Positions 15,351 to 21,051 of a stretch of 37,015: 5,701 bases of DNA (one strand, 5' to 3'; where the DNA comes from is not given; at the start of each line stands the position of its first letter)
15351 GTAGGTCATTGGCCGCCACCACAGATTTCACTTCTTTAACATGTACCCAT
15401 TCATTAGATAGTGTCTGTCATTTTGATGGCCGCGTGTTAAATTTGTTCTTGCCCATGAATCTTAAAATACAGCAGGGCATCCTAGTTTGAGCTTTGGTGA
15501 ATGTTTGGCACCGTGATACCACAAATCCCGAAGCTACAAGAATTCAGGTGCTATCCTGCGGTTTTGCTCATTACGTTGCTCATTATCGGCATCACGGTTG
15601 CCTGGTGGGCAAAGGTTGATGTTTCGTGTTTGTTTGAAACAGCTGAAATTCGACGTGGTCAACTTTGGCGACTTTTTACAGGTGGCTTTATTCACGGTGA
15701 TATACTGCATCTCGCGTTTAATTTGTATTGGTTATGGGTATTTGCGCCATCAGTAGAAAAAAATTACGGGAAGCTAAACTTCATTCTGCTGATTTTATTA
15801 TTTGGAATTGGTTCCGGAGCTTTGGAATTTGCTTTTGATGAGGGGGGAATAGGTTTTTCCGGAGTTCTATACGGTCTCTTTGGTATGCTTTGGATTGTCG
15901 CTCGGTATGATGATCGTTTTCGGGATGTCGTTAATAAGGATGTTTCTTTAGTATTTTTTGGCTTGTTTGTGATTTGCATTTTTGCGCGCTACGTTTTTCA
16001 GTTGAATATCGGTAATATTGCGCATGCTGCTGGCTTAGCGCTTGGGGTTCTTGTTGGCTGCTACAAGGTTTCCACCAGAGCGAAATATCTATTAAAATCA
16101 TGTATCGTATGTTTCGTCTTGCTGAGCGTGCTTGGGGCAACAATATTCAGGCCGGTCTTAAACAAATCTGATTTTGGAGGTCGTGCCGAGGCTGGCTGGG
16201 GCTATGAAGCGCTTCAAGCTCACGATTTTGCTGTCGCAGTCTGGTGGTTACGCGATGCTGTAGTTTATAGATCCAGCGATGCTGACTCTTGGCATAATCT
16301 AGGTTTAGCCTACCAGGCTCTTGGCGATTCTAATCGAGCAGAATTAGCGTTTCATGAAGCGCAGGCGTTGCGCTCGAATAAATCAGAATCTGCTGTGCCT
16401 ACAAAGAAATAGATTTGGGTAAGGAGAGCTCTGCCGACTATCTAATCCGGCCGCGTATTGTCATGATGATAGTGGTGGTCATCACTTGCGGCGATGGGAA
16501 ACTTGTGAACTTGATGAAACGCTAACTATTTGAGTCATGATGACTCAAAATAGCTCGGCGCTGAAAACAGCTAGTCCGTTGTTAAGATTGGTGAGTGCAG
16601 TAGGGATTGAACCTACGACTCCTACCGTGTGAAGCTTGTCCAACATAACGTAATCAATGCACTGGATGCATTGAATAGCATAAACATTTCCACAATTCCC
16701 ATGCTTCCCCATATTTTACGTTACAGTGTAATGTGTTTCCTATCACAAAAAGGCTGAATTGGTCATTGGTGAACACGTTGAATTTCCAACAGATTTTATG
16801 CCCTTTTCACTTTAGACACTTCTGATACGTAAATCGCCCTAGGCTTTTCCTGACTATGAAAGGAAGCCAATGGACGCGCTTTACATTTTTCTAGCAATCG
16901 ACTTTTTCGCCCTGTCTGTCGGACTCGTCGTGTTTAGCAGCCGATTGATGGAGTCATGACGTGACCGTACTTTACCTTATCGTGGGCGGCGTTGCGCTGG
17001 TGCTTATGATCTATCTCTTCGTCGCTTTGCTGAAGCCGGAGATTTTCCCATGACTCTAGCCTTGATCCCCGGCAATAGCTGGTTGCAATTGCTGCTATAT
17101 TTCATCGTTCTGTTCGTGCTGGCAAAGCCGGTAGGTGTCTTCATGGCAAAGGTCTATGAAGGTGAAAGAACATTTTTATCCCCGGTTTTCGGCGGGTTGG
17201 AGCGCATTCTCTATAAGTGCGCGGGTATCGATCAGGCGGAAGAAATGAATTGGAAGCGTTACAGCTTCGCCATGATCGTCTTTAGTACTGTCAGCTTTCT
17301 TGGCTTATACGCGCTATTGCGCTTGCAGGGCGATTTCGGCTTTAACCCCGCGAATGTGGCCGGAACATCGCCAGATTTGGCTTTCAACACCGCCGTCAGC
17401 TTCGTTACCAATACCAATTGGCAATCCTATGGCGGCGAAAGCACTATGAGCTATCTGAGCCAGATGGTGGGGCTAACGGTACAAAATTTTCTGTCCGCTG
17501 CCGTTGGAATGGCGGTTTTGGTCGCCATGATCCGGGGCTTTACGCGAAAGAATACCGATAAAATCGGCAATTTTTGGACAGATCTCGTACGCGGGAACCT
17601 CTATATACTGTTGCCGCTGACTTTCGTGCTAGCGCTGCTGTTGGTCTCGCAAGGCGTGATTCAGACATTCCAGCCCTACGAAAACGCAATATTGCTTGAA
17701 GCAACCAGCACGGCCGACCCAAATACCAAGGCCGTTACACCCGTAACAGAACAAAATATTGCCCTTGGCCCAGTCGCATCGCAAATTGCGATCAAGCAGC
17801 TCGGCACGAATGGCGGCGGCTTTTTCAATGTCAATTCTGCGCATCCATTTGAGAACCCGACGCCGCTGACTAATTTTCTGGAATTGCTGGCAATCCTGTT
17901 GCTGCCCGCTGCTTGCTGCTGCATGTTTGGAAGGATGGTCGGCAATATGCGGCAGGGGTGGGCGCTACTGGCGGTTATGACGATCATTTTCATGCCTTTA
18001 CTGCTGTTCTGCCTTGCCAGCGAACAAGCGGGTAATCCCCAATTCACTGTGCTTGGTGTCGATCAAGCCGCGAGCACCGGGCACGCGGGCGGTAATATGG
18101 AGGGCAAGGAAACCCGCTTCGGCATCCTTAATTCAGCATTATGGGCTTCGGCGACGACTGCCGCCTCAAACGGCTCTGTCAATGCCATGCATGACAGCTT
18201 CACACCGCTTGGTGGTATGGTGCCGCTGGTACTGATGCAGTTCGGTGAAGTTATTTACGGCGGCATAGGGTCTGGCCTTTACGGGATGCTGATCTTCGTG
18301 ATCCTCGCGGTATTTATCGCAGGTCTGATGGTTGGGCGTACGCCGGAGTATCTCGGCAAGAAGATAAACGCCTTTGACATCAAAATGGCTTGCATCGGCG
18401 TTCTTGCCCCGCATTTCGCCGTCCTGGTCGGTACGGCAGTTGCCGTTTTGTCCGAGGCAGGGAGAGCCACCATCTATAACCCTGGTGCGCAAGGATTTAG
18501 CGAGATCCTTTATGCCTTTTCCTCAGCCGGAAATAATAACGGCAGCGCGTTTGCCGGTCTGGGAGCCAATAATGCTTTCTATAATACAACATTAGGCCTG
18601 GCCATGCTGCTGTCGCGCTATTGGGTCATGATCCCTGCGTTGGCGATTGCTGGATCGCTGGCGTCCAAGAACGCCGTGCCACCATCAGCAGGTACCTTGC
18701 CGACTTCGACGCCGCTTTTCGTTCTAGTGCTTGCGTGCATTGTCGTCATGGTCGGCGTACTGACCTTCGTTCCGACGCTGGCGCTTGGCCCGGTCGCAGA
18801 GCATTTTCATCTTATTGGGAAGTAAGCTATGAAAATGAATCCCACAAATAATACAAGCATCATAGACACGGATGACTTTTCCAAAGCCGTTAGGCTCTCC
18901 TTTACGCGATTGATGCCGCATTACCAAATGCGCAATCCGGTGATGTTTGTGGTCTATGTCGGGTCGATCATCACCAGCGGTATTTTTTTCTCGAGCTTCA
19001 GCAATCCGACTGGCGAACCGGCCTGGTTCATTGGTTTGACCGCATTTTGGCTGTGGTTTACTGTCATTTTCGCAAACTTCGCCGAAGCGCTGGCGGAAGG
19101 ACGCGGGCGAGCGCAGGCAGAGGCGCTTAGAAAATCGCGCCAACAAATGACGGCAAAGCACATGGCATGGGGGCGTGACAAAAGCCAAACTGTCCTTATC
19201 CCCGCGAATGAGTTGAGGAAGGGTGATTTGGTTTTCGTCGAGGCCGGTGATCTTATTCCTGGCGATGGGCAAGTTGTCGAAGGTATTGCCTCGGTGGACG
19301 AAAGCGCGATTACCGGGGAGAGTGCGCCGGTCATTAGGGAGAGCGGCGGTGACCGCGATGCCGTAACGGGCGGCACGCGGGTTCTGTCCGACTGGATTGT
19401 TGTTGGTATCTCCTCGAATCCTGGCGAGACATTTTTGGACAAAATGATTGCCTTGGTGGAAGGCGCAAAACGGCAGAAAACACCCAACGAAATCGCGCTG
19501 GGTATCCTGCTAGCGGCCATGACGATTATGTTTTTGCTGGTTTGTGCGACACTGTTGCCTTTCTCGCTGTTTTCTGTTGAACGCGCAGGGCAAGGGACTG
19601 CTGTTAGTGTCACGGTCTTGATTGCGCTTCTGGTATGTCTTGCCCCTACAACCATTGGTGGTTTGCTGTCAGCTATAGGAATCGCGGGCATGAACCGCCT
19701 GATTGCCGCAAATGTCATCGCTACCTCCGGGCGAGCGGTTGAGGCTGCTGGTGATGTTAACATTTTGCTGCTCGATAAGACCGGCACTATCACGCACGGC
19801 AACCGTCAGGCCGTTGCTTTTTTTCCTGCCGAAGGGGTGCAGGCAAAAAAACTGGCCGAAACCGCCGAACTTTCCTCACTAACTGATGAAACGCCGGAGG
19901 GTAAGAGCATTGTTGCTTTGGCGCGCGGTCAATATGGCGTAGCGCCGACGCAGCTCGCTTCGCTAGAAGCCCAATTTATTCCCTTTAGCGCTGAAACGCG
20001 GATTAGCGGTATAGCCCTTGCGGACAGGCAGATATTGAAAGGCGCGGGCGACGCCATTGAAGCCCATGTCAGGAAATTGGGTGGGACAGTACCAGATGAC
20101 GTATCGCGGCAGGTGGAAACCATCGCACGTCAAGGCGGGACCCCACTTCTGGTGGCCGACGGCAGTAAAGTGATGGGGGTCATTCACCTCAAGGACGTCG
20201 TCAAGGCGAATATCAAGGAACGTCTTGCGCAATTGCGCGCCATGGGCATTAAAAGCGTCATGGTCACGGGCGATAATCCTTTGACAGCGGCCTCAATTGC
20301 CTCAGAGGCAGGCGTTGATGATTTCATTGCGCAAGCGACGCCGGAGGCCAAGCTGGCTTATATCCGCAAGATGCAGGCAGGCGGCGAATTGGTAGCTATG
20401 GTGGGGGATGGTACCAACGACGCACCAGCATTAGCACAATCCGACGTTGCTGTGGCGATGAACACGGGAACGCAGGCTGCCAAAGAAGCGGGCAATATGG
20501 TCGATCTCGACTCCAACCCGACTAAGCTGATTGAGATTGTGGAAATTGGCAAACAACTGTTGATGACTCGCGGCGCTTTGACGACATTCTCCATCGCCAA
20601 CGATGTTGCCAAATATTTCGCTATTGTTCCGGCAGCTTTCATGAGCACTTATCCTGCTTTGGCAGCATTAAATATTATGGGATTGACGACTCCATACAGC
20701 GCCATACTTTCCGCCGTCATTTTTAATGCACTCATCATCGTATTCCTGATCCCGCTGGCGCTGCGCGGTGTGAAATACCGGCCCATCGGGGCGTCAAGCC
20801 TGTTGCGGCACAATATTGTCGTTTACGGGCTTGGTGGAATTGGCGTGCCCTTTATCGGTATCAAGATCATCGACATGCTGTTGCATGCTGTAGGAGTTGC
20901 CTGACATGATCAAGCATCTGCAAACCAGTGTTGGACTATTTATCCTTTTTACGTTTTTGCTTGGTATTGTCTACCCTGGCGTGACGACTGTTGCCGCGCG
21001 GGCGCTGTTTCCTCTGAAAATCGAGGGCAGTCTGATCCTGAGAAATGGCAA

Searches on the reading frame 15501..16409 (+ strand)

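Call 36: search_protein_families(library=pfam, proteins=[window:15501-16409:+], max_evalue=0.0001)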
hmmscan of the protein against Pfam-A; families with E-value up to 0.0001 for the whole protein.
window:15501-16409:+ (303 aa): 2 families
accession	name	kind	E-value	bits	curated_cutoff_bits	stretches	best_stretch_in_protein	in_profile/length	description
PF01694.28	Rhomboid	-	1.3e-27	97.2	22.6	1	52-188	1-139/143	Rhomboid domain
PF00515.34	TPR_1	-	9e-05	22.6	27.8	1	261-293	1-33/34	Tetratricopeptide repeat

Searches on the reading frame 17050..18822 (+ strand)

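Call 36: search_protein_families(library=pfam, proteins=[window:17050-18822:+], max_evalue=0.0001)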
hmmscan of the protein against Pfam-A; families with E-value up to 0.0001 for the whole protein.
window:17050-18822:+ (591 aa): 1 family
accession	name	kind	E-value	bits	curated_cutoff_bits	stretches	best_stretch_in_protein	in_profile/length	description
PF03814.21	KdpA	-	8.6e-240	797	22.6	1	16-586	2-548/548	Potassium-transporting ATPase A subunit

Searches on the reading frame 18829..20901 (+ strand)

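Call 36: search_protein_families(library=pfam, proteins=[window:18829-20901:+], max_evalue=0.0001)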
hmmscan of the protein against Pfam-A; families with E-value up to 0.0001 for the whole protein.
window:18829-20901:+ (691 aa): 3 families
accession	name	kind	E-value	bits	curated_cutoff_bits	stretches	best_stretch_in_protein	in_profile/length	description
PF00122.25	E1-E2_ATPase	-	3.1e-30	105.5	28.1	1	116-291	11-178/181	E1-E2 ATPase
PF00702.32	Hydrolase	-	3.5e-26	93.2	26.4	1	312-538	3-190/191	haloacid dehalogenase-like hydrolase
PF08282.18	Hydrolase_3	-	1.2e-05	25.6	20.9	0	512-558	196-242/255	haloacid dehalogenase-like hydrolase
